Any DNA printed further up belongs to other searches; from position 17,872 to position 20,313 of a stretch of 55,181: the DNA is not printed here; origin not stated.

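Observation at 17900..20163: Shine-Dalgarno-led 25-codon Pro/Cys/Asp-rich sORF with its own terminator, directly upstream of a prolyl oligopeptidase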

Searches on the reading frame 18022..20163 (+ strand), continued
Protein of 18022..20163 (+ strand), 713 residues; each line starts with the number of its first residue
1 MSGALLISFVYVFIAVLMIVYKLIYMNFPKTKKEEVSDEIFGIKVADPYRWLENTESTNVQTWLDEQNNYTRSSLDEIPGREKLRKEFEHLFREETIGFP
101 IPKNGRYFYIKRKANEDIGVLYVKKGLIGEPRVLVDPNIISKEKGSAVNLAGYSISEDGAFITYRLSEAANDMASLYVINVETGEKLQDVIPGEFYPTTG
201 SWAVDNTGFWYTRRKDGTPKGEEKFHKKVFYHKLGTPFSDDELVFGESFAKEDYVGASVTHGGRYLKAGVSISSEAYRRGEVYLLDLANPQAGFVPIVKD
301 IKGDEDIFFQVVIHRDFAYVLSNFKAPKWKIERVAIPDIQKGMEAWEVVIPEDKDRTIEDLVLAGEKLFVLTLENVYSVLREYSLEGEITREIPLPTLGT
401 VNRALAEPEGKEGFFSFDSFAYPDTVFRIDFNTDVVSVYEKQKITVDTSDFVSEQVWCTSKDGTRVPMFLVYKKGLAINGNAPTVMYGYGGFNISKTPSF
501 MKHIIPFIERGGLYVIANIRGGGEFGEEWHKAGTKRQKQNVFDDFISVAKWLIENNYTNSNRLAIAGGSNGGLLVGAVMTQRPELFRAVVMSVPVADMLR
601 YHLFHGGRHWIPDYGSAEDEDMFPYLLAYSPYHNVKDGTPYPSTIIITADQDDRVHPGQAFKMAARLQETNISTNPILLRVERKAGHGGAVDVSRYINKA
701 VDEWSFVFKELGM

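Call 29: find_homologous_proteins(query=window:18097-20163:+, max_evalue=1e-100)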
Query window:18097-20163:+ (688 aa): 6869 proteins with E <= 1e-100 among 8000 candidates; the best 120 are listed.
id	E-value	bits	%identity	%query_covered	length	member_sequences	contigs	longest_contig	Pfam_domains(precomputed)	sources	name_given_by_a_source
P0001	0.0e+0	1575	100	99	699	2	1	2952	PF02129.25,PF00326.28,PF02897.22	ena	-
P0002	0.0e+0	1161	71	100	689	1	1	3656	PF02129.25,PF00326.28,PF02897.22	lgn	-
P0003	0.0e+0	1154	70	100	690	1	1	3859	PF02129.25,PF00326.28,PF02897.22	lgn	-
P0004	0.0e+0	1143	70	100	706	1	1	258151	PF02129.25,PF00326.28,PF02897.22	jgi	jgi:prolyl oligopeptidase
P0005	0.0e+0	1138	69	100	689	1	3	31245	PF02129.25,PF00326.28,PF02897.22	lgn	-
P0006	0.0e+0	1136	70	100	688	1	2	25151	PF02129.25,PF00326.28,PF02897.22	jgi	-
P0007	0.0e+0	1121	68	100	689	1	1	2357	PF00326.28,PF02897.22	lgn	-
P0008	0.0e+0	1118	69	100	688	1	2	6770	PF02129.25,PF00326.28,PF02897.22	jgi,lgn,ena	jgi:prolyl oligopeptidase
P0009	0.0e+0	1099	68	100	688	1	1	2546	PF02129.25,PF00326.28,PF02897.22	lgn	-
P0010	0.0e+0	1094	68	99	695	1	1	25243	PF02129.25,PF00326.28,PF02897.22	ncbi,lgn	-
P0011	0.0e+0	1089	66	99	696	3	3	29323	PF00326.28,PF02897.22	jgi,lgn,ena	-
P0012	0.0e+0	1086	66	100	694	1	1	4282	PF02129.25,PF00326.28,PF02897.22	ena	-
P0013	0.0e+0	1080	67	100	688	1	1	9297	PF02129.25,PF00326.28,PF02897.22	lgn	-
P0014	0.0e+0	1063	66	100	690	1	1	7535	PF02129.25,PF00326.28,PF02897.22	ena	-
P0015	0.0e+0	1062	65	100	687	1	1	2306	PF02129.25,PF00326.28,PF02897.22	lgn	-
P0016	0.0e+0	1060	64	100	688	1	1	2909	PF02129.25,PF00326.28,PF02897.22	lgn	-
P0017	0.0e+0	1051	65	100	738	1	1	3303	PF02129.25,PF00326.28,PF02897.22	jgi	jgi:prolyl oligopeptidase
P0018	0.0e+0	1038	64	100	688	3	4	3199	PF02129.25,PF00326.28,PF02897.22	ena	-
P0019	0.0e+0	1038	66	100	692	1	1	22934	PF02129.25,PF00326.28,PF02897.22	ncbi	-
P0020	0.0e+0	1033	64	100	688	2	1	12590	PF02129.25,PF00326.28,PF07859.20,PF02897.22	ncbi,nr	ncbi:MAG: S9 family peptidase [Candidatus Yanofskybacteria bacterium]|nr:S9 family peptidase [Candid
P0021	0.0e+0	1027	64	100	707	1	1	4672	PF02129.25,PF00326.28,PF02897.22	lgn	-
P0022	0.0e+0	1026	64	100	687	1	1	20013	PF02129.25,PF00326.28,PF02897.22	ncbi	-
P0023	0.0e+0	1025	62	100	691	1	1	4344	PF02129.25,PF00326.28,PF02897.22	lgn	-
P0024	0.0e+0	1021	63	99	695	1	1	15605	PF00326.28,PF02897.22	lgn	-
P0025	0.0e+0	1019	63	100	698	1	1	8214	PF02129.25,PF00326.28,PF02897.22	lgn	-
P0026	0.0e+0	1018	64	100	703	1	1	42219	PF02129.25,PF00326.28,PF02897.22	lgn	-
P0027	4.1e-297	1005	62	99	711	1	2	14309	PF02129.25,PF00326.28,PF02897.22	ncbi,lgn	-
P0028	2.3e-293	993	62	100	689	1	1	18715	PF02129.25,PF00326.28,PF02897.22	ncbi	-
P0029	1.2e-292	990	61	100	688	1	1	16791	PF02129.25,PF00326.28,PF02897.22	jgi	jgi:prolyl oligopeptidase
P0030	2.5e-292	989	61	100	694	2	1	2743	PF02129.25,PF00326.28,PF02897.22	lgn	-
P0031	3.7e-286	969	63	94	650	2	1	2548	PF02129.25,PF00326.28,PF02897.22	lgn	-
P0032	7.7e-285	965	60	100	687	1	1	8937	PF02129.25,PF00326.28,PF02897.22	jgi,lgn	jgi:prolyl oligopeptidase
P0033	1.6e-284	964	60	100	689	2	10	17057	PF02129.25,PF00326.28,PF02897.22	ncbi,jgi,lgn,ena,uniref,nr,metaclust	ncbi:MAG: hypothetical protein A3J46_05805 [Candidatus Yanofskybacteria bacterium RIFCSPHIGHO2_02_FU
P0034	2.2e-271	920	57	100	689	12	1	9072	PF02129.25,PF00326.28,PF02897.22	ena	-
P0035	8.2e-266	902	57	100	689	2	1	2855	PF02129.25,PF00326.28,PF02897.22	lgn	-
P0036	6.5e-265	899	57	100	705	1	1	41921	PF02129.25,PF00326.28,PF02897.22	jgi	jgi:prolyl oligopeptidase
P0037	1.4e-261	888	57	96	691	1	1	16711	PF02129.25,PF00326.28,PF02897.22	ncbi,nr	ncbi:MAG: prolyl oligopeptidase family serine peptidase [Patescibacteria group bacterium]|nr:prolyl 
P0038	2.7e-250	850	55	99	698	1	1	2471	PF02129.25,PF00326.28,PF02897.22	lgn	-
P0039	1.8e-242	825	53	100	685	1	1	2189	PF00326.28,PF02897.22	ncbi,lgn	-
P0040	1.8e-241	821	53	100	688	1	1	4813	PF00326.28,PF02897.22,PF12146.16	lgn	-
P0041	4.0e-241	820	53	100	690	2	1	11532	PF02129.25,PF00326.28,PF02897.22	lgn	-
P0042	5.8e-241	820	53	99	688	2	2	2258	PF02129.25,PF00326.28,PF02897.22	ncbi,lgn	-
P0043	2.3e-239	814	53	100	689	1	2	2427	PF02129.25,PF00326.28,PF02897.22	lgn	-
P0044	2.3e-239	814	53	100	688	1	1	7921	PF00326.28,PF02897.22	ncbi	-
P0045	1.5e-238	812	53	100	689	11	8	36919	PF02129.25,PF00326.28,PF02897.22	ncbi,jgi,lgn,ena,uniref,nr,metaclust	ncbi:MAG: hypothetical protein A3C16_00950 [Candidatus Sungbacteria bacterium RIFCSPHIGHO2_02_FULL_5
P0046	3.4e-238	810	53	100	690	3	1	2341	PF00326.28,PF02897.22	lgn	-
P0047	6.2e-238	810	52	100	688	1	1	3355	PF02129.25,PF00326.28,PF02897.22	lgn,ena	-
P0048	6.5e-238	809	52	100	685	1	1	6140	PF02129.25,PF00326.28,PF00561.27,PF02897.22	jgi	jgi:prolyl oligopeptidase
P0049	2.0e-237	808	51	100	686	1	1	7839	PF02129.25,PF00326.28,PF02897.22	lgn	-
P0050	2.9e-237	807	52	100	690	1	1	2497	PF02129.25,PF00326.28,PF02897.22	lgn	-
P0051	1.4e-236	805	50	100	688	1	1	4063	PF00326.28,PF02897.22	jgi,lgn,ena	-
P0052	2.6e-236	804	52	100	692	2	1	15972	PF00326.28,PF02897.22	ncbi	-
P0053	3.3e-236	804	52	100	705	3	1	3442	PF00326.28,PF02897.22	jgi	jgi:prolyl oligopeptidase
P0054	3.1e-235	801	53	99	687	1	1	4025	PF00326.28,PF02897.22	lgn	-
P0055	1.8e-234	798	52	99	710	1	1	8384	PF00326.28,PF02897.22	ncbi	-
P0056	1.2e-233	795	49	99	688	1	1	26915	PF02129.25,PF00326.28,PF02897.22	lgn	-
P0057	4.0e-232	790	51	100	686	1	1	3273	PF02129.25,PF00326.28,PF02897.22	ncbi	-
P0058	2.4e-231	788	51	99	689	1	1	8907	PF00326.28,PF02897.22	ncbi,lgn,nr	ncbi:MAG: prolyl oligopeptidase family serine peptidase [bacterium]|nr:prolyl oligopeptidase family 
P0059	3.4e-231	787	49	100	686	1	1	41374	PF00326.28,PF02897.22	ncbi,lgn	-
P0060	3.5e-231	787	52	100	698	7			PF00326.28,PF02897.22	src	-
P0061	1.9e-230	785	51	100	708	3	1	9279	PF02129.25,PF00326.28,PF02897.22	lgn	-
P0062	5.3e-230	783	52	99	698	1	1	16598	PF00326.28,PF02897.22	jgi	-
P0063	9.8e-229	779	52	100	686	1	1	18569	PF02129.25,PF00326.28,PF02897.22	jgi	-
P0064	1.9e-227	775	50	99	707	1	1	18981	PF00326.28,PF02897.22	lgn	-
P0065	2.5e-227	774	48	100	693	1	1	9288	PF00326.28,PF26550.2,PF02897.22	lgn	-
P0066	3.9e-227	774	50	100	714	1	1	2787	PF00326.28,PF02897.22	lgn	-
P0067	8.7e-226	769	50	100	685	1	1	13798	PF00326.28,PF02897.22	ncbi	-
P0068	2.6e-225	768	51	99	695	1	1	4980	PF00326.28,PF02897.22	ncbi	-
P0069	4.3e-225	767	49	100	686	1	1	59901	PF00326.28,PF00561.27,PF02897.22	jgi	jgi:prolyl oligopeptidase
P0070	6.8e-225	766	49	99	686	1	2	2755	PF00326.28,PF02897.22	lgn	-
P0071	2.3e-224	765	49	99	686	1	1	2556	PF00326.28,PF02897.22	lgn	-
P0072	6.7e-224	763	49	99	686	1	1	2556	PF00326.28,PF02897.22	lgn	-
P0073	2.2e-223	761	49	99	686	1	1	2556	PF00326.28,PF02897.22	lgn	-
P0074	6.7e-223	760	49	99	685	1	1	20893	PF00326.28,PF02897.22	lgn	-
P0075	2.4e-221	755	49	100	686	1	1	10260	PF00326.28,PF02897.22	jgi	jgi:prolyl oligopeptidase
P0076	4.7e-220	750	50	100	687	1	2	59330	PF00326.28,PF02897.22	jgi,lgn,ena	-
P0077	9.3e-219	746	49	99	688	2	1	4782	PF00326.28,PF02897.22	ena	-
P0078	1.5e-218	745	49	99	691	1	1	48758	PF00326.28,PF02897.22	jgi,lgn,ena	-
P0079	3.6e-217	741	50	97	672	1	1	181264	PF00326.28,PF02897.22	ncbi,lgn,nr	ncbi:MAG: prolyl oligopeptidase family serine peptidase [Candidatus Parcubacteria bacterium]|nr:prol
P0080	4.9e-216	737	48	100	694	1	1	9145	PF00326.28,PF02897.22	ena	-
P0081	2.3e-214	732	50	97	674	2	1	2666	PF00326.28,PF02897.22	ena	-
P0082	9.3e-213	726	47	100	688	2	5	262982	PF00326.28,PF02897.22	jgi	jgi:prolyl oligopeptidase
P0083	8.7e-210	717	45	100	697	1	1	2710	PF00326.28,PF02897.22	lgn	-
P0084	2.2e-208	712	47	100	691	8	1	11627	PF00326.28,PF02897.22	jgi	jgi:prolyl oligopeptidase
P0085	4.7e-208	711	47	100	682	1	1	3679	PF00326.28,PF02897.22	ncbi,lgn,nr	ncbi:prolyl oligopeptidase family serine peptidase [Candidatus Parcubacteria bacterium]|nr:prolyl ol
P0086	6.3e-208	710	48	99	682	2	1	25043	PF00326.28,PF02897.22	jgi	jgi:prolyl oligopeptidase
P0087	5.8e-207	707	48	97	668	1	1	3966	PF00326.28,PF02897.22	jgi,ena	-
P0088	3.8e-205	701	46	100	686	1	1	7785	PF00326.28,PF02897.22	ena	-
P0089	8.6e-204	697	47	98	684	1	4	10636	PF00326.28,PF02897.22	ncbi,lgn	-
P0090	7.8e-201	687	46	100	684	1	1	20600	PF00326.28,PF02897.22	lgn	-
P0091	1.2e-200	686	46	100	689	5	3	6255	PF00326.28,PF02897.22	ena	-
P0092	8.9e-199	680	47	97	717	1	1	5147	PF02129.25,PF00756.27,PF00326.28,PF00561.27,PF02897.22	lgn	-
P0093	2.4e-198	679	46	100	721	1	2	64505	PF00326.28,PF02897.22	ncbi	-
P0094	6.7e-198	677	55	80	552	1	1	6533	PF02129.25,PF00326.28,PF02897.22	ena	-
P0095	1.8e-196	672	46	100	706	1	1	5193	PF00326.28,PF02897.22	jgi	jgi:prolyl oligopeptidase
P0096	9.0e-196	670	64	65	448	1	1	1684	PF02129.25,PF00326.28,PF02897.22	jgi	jgi:prolyl oligopeptidase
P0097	1.2e-194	666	45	100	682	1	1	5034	PF00326.28,PF02897.22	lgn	-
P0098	1.6e-190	653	44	99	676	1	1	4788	PF00326.28,PF02897.22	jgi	-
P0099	8.2e-189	647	45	100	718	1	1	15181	PF00326.28,PF02897.22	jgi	-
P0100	2.2e-188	646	44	100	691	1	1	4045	PF00326.28,PF02897.22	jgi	jgi:prolyl oligopeptidase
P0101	5.3e-188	645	44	100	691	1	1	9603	PF00326.28,PF02897.22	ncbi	-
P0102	7.7e-187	641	44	100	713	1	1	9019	PF02129.25,PF00326.28,PF02897.22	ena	-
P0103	7.3e-186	637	43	100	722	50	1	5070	PF02129.25,PF00326.28,PF02897.22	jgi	jgi:prolyl oligopeptidase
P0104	2.1e-184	633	44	100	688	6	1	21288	PF00326.28,PF02897.22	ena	-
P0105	3.1e-184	632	44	99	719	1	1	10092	PF00326.28,PF02897.22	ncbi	ncbi:MAG: prolyl oligopeptidase family protein [Terriglobia bacterium]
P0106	2.5e-183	629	46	97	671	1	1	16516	PF02129.25,PF00326.28,PF02897.22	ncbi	-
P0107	2.9e-183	629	44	100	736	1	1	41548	PF00326.28,PF02897.22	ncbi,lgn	ncbi:MAG: prolyl oligopeptidase family protein [Acidobacteriota bacterium]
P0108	7.2e-183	628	43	100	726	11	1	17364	PF00326.28,PF02897.22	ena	-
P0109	8.1e-183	627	44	100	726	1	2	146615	PF00326.28,PF02897.22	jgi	jgi:prolyl oligopeptidase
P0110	1.3e-181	623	44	100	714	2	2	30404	PF00326.28,PF02897.22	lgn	-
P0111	2.0e-181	623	44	100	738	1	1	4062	PF00326.28,PF02897.22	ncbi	-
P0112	3.9e-181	622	43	99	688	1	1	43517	PF00326.28,PF02897.22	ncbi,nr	ncbi:MAG TPA: prolyl oligopeptidase family serine peptidase [Candidatus Polarisedimenticolia bacteri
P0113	6.1e-181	621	43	100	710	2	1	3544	PF00326.28,PF02897.22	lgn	-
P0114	1.8e-180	620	43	100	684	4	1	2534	PF00326.28,PF02897.22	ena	-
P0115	3.6e-180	619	45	100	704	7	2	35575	PF00326.28,PF02897.22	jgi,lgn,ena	-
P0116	1.4e-179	617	43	100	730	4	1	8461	PF00326.28,PF02897.22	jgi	jgi:prolyl oligopeptidase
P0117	6.1e-178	611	44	99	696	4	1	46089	PF00326.28,PF02897.22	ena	-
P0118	9.4e-178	611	43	99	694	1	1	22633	PF02129.25,PF00326.28,PF02897.22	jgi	jgi:prolyl oligopeptidase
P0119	1.0e-177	610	43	100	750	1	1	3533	PF00326.28,PF02897.22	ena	-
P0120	1.5e-177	610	43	100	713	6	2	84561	PF00326.28,PF02897.22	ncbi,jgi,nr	ncbi:MAG TPA: prolyl oligopeptidase family serine peptidase [Gemmataceae bacterium]|nr:prolyl oligop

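Call 30: find_encoding_contigs(protein=P0004, flank=2500, max_places=1)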
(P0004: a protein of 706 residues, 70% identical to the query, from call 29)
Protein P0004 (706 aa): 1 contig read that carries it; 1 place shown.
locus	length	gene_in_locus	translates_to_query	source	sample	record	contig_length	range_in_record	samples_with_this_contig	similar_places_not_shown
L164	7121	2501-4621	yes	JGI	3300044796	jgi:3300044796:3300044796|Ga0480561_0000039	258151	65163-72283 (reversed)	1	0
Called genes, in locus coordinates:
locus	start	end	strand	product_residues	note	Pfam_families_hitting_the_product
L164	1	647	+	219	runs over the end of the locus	PF00753:Lactamase_B (weak), PF13483:Lactamase_B_3, PF12706:Lactamase_B_2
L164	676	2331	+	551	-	PF05970:PIF1, PF13245:AAA_19, PF13401:AAA_22, PF13604:AAA_30, PF21530:Pif1_2B_dom, PF14493:HTH_40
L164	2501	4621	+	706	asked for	PF02897:Peptidase_S9_N, PF02129:Peptidase_S15 (weak), PF00326:Peptidase_S9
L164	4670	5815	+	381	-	PF01488:Shikimate_DH, PF00056:Ldh_1_N (weak)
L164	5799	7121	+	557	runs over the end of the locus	PF16927:HisKA_7TM, PF00512:HisKA, PF02518:HATPase_c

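Call 31: find_encoding_contigs(protein=P0005, flank=2500, max_places=1)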
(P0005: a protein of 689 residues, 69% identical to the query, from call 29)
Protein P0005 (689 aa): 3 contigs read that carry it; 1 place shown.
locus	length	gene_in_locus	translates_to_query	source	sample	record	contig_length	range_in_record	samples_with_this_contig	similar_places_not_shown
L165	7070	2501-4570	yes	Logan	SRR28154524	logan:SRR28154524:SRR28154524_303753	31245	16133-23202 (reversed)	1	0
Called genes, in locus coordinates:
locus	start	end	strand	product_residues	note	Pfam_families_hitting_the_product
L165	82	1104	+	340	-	PF05496:RuvB_N, PF13177:DNA_pol3_delta2 (weak), PF00004:AAA, PF13177:DNA_pol3_delta2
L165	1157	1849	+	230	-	-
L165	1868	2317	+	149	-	-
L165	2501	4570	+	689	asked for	PF02897:Peptidase_S9_N, PF02129:Peptidase_S15 (weak), PF00326:Peptidase_S9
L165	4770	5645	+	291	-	PF04294:VanW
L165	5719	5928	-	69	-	-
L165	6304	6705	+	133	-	PF07883:Cupin_2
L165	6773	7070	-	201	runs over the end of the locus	PF07963:N_methyl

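Call 32: find_encoding_contigs(protein=P0006, flank=2500, max_places=1)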
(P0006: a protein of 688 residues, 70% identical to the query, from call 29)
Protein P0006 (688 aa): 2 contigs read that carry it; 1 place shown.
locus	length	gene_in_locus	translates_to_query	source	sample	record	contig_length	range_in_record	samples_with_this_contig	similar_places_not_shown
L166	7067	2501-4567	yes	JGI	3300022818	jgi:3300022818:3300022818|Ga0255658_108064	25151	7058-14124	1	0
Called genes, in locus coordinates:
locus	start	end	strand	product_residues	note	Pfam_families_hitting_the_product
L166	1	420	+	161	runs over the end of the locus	-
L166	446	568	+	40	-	-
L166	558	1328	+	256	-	-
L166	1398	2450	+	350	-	PF00565:SNase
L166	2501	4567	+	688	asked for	PF02897:Peptidase_S9_N, PF02129:Peptidase_S15 (weak), PF00326:Peptidase_S9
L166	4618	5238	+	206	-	PF00702:Hydrolase, PF13419:HAD_2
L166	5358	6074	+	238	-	PF04402:SIMPL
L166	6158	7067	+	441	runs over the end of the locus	PF11790:Glyco_hydro_cc (weak)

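Call 33: find_encoding_contigs(protein=P0010, flank=2500, max_places=1)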
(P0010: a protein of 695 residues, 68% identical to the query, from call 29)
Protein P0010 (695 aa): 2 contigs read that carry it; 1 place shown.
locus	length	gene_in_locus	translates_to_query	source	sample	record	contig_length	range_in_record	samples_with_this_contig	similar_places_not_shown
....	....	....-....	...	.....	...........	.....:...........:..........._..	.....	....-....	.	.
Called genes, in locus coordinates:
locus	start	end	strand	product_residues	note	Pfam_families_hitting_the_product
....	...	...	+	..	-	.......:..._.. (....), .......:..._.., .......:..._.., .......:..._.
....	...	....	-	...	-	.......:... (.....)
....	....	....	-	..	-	-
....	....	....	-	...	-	-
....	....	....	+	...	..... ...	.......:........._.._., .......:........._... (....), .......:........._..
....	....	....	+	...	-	-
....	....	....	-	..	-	-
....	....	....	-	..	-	-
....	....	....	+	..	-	-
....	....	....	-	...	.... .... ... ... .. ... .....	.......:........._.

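Call 38: find_encoding_contigs(protein=P0001, flank=1500, max_places=2)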
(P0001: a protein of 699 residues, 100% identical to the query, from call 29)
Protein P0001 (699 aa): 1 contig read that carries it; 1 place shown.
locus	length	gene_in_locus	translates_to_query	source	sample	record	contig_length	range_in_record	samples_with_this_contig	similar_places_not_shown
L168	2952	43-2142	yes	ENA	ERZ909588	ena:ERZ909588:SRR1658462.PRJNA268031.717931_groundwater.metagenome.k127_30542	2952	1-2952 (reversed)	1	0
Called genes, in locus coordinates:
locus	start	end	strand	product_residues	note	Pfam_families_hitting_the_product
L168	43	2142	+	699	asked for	PF02897:Peptidase_S9_N, PF02129:Peptidase_S15 (weak), PF00326:Peptidase_S9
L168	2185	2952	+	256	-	?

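Call 39: find_encoding_contigs(protein=P0003, flank=1500, max_places=1)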
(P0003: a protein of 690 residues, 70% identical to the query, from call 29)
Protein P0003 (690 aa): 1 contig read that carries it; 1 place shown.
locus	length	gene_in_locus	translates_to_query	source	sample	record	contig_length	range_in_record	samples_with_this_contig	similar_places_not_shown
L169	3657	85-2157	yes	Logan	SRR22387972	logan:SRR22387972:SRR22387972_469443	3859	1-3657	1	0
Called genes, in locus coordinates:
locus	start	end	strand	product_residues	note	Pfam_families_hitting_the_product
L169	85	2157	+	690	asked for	PF02897:Peptidase_S9_N, PF02129:Peptidase_S15 (weak), PF00326:Peptidase_S9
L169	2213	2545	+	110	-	PF04266:ASCH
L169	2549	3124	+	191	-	PF07889:DUF1664 (weak), PF06103:DUF948, PF06009: (weak), PF04728:LPP (faint)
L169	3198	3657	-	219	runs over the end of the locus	?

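Call 40: find_encoding_contigs(protein=P0027, flank=1500, max_places=1)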
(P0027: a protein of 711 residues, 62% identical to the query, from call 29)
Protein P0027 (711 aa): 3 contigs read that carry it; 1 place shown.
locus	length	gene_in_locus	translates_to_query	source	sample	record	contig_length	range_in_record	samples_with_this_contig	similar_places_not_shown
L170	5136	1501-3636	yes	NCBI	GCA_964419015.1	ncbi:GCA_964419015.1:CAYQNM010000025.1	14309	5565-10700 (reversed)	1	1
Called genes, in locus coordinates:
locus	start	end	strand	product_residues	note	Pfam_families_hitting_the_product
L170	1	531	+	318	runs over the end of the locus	-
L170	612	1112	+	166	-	PF13420:Acetyltransf_4 (weak), PF00583:Acetyltransf_1, PF13673:Acetyltransf_10, PF13508:Acetyltransf_7 (weak)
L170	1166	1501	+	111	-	-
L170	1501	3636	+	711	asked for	PF02897:Peptidase_S9_N, PF02129:Peptidase_S15 (weak), PF00326:Peptidase_S9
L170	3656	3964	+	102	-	PF01541:GIY-YIG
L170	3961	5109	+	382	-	PF07907:YibE_F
